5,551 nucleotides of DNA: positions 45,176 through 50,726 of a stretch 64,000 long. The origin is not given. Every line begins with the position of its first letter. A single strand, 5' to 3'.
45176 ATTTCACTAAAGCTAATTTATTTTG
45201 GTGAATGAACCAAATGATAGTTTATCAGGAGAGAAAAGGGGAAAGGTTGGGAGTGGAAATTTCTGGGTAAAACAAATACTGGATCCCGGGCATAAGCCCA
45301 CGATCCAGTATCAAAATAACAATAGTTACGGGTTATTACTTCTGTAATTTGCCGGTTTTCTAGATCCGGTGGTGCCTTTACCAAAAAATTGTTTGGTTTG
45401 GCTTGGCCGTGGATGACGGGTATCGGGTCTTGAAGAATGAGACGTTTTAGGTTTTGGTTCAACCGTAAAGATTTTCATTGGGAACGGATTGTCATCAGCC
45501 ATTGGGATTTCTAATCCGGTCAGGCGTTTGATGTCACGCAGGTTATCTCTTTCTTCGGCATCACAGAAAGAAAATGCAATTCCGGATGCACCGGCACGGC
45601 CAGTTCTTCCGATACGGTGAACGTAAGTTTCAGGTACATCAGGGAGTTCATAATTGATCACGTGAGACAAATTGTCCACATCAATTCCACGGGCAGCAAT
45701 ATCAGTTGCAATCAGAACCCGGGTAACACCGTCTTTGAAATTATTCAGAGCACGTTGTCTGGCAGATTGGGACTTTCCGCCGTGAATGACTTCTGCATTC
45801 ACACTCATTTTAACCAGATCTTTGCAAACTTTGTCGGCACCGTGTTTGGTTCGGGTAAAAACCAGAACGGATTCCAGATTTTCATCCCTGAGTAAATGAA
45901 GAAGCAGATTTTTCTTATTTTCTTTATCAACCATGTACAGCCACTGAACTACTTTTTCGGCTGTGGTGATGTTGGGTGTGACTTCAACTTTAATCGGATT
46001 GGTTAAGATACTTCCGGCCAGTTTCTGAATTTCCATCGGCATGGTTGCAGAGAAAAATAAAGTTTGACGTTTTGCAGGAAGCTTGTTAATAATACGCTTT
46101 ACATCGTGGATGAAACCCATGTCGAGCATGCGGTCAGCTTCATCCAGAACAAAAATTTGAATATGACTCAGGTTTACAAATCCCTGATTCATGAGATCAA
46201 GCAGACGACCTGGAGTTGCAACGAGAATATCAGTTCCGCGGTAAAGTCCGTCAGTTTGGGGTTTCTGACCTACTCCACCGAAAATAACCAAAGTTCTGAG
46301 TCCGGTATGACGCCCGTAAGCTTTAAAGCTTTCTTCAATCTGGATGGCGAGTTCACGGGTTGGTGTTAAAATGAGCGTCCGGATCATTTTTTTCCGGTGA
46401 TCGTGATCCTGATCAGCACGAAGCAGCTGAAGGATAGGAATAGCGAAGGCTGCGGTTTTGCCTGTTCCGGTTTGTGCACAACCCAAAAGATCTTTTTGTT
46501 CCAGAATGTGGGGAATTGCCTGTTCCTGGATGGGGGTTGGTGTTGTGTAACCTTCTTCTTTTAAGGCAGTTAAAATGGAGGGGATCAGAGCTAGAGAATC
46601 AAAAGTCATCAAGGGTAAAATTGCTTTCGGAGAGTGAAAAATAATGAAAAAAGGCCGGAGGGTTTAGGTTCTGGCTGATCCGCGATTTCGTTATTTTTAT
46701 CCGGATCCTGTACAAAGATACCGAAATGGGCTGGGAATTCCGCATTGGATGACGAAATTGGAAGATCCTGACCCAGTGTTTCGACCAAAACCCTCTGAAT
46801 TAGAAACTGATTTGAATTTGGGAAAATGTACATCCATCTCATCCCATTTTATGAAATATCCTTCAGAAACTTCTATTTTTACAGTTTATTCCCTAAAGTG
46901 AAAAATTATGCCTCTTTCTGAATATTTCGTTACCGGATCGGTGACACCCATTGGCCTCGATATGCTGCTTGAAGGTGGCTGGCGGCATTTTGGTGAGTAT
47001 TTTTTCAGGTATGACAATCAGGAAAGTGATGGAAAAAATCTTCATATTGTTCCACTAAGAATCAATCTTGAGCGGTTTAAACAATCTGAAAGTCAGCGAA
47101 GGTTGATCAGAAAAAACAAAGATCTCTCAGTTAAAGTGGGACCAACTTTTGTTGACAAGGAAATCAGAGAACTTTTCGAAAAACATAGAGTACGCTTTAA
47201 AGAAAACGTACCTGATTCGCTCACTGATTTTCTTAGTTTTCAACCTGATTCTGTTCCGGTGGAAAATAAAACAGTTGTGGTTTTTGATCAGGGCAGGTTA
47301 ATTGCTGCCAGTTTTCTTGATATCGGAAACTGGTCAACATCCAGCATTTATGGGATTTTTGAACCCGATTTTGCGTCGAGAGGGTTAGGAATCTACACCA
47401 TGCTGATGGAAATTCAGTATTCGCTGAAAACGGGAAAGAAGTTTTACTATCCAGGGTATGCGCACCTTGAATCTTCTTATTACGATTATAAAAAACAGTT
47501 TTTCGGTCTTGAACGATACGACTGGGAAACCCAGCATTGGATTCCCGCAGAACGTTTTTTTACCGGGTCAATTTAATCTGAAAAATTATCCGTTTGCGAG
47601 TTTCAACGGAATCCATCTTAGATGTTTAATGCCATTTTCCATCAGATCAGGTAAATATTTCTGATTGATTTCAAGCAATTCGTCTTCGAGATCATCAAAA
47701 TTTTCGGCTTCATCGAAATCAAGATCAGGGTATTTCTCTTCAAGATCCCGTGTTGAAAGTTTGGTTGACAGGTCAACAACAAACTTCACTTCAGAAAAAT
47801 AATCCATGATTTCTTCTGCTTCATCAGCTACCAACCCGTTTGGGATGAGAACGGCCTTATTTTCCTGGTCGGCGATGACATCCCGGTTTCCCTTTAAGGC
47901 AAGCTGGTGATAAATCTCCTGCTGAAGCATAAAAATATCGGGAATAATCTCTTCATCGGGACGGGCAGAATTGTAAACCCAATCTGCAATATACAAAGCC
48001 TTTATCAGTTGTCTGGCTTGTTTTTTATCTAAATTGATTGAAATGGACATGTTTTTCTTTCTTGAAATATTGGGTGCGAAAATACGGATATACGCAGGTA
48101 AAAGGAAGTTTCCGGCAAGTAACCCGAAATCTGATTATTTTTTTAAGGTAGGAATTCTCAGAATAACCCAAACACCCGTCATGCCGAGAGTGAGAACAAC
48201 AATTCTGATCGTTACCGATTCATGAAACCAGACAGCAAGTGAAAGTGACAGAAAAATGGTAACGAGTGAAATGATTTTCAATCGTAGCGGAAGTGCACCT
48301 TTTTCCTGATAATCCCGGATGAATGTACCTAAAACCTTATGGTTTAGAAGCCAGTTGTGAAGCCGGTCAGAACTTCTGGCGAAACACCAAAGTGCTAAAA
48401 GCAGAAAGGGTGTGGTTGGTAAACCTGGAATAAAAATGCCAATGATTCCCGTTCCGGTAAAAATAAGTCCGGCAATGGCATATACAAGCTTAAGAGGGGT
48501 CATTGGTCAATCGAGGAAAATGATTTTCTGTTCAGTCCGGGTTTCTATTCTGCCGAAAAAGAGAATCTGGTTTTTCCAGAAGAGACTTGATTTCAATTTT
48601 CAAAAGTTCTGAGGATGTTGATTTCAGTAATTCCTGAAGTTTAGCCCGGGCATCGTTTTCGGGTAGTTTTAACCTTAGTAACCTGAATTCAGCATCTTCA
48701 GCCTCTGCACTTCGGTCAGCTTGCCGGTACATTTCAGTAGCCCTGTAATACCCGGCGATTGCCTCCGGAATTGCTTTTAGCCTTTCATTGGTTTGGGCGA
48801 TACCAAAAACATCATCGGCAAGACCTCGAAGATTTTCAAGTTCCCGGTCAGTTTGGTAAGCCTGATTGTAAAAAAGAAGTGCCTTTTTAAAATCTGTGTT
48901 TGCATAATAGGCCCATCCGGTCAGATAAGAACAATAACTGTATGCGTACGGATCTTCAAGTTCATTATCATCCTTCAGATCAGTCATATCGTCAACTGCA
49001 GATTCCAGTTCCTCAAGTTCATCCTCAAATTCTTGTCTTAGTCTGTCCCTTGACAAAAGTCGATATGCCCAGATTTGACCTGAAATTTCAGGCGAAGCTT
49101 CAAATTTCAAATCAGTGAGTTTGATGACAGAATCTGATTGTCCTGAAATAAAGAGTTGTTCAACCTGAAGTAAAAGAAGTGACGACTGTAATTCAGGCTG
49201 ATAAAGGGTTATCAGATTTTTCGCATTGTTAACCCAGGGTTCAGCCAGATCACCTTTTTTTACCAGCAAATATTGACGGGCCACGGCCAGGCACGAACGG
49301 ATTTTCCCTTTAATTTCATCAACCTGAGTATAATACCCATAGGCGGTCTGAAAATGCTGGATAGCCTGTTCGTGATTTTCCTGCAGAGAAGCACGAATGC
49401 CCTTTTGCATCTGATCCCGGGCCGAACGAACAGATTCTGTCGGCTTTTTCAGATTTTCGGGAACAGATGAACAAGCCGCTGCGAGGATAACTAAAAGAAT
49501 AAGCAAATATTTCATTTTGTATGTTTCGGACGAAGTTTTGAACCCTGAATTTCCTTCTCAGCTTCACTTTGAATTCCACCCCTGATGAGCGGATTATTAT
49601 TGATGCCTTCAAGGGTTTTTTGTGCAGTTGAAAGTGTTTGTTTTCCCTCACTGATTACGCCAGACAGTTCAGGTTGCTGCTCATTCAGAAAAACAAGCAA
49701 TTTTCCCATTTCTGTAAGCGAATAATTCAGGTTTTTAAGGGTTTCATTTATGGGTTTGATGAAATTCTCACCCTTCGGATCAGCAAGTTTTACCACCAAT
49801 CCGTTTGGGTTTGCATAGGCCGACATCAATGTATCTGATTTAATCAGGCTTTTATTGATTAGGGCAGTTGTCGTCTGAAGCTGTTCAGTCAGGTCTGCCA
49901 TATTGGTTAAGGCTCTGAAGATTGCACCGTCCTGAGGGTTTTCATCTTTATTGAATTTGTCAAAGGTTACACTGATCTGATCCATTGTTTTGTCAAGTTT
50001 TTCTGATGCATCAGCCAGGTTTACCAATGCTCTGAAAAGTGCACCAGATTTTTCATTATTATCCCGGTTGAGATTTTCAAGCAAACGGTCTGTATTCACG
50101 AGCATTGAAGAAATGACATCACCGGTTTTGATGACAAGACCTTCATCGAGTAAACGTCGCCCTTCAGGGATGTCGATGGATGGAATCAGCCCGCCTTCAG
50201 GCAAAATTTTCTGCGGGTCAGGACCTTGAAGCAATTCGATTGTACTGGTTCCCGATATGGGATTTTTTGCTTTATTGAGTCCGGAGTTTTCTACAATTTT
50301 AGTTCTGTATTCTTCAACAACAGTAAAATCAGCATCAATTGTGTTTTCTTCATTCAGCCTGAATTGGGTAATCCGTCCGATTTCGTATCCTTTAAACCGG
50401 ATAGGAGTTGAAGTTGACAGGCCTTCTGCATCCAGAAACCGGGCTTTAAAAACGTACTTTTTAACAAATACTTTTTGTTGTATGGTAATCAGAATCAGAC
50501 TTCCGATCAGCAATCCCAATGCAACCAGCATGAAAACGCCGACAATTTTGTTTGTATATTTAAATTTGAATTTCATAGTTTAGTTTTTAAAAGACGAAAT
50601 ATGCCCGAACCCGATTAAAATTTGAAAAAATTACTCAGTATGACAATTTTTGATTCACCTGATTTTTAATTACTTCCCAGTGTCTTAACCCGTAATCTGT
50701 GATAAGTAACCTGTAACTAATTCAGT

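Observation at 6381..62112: Window-wide system of degenerate 7-nt tandem tracts at gene ends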

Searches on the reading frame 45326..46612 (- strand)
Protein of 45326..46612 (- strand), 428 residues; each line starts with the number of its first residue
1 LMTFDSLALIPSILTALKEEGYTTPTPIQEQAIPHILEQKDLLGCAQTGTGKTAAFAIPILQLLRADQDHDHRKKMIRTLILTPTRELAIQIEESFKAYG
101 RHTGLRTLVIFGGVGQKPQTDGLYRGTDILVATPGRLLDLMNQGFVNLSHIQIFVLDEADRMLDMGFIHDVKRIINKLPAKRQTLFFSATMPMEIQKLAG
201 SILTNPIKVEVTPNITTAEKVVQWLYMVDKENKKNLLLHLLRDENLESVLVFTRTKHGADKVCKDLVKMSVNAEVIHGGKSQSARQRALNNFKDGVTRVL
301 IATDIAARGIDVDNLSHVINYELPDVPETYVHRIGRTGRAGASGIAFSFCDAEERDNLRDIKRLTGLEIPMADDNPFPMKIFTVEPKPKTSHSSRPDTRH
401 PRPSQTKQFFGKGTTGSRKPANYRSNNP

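Call 75: search_protein_families(library=pfam, proteins=[window:45326-46612:-])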
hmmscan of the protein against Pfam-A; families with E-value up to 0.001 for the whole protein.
window:45326-46612:- (428 aa): 3 families
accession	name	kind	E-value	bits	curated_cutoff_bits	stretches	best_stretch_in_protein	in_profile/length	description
PF00270.35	DEAD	-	4.9e-53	179.7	26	1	26-197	1-166/167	DEAD/DEAH box helicase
PF00271.37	Helicase_C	-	1.7e-31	109.1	23.5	1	233-341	2-110/110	Helicase conserved C-terminal domain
PF04851.21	ResIII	-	2.4e-09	37.7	22.5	1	25-191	4-162/164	Type III restriction enzyme, res subunit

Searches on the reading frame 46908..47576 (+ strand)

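Call 75: search_protein_families(library=pfam, proteins=[window:46908-47576:+])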
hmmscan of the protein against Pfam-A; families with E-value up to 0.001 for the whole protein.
window:46908-47576:+ (222 aa): 2 families
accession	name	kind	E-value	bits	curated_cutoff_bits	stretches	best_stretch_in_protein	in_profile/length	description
PF04377.21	ATE_C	-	5.2e-17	63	25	1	88-203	4-120/122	Arginine-tRNA-protein transferase, C terminus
PF04376.19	ATE_N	-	3.9e-05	24.2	27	1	14-65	24-72/72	Arginine-tRNA-protein transferase, N terminus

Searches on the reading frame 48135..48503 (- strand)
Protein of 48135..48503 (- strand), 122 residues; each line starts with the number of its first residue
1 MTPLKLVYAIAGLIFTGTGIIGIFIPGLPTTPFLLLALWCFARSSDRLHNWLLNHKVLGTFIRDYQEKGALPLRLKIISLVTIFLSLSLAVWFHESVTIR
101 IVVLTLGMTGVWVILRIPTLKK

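Call 75: search_protein_families(library=pfam, proteins=[window:48135-48503:-])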
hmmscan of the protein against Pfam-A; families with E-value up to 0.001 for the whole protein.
window:48135-48503:- (122 aa): 1 family
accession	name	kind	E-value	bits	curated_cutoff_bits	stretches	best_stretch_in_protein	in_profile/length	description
PF04304.18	DUF454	-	4.1e-40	136.8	35.1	1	5-119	1-115/115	Protein of unknown function (DUF454)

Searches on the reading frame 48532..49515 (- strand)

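Call 75: search_protein_families(library=pfam, proteins=[window:48532-49515:-])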
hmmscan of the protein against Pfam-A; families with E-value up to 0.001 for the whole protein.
window:48532-49515:- (327 aa): 2 families
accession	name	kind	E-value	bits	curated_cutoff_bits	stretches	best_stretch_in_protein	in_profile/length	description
PF14938.12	SNAP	-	5.5e-05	23.2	25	0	200-279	81-161/282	Soluble NSF attachment protein, SNAP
PF13424.12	TPR_12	-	8.9e-05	23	30.1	0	193-224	45-76/77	Tetratricopeptide repeat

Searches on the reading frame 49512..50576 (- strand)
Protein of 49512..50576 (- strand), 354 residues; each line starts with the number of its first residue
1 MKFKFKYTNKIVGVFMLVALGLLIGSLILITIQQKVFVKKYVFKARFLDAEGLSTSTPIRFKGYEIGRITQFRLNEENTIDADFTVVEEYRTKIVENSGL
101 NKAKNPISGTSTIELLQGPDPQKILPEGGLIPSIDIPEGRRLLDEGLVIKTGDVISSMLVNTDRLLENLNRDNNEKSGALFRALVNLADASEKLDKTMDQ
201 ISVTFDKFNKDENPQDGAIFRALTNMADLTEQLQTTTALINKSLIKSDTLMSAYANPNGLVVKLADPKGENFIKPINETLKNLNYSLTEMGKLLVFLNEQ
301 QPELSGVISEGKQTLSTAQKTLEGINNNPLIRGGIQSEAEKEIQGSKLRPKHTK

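Call 28: search_protein_families(library=pfam, proteins=[window:49512-50576:-])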
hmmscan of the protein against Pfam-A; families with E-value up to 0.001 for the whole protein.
window:49512-50576:- (354 aa): 1 family
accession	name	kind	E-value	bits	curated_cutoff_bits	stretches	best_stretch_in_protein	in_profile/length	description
PF02470.25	MlaD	-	6.4e-10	39.6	25.1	1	40-115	2-78/81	MlaD protein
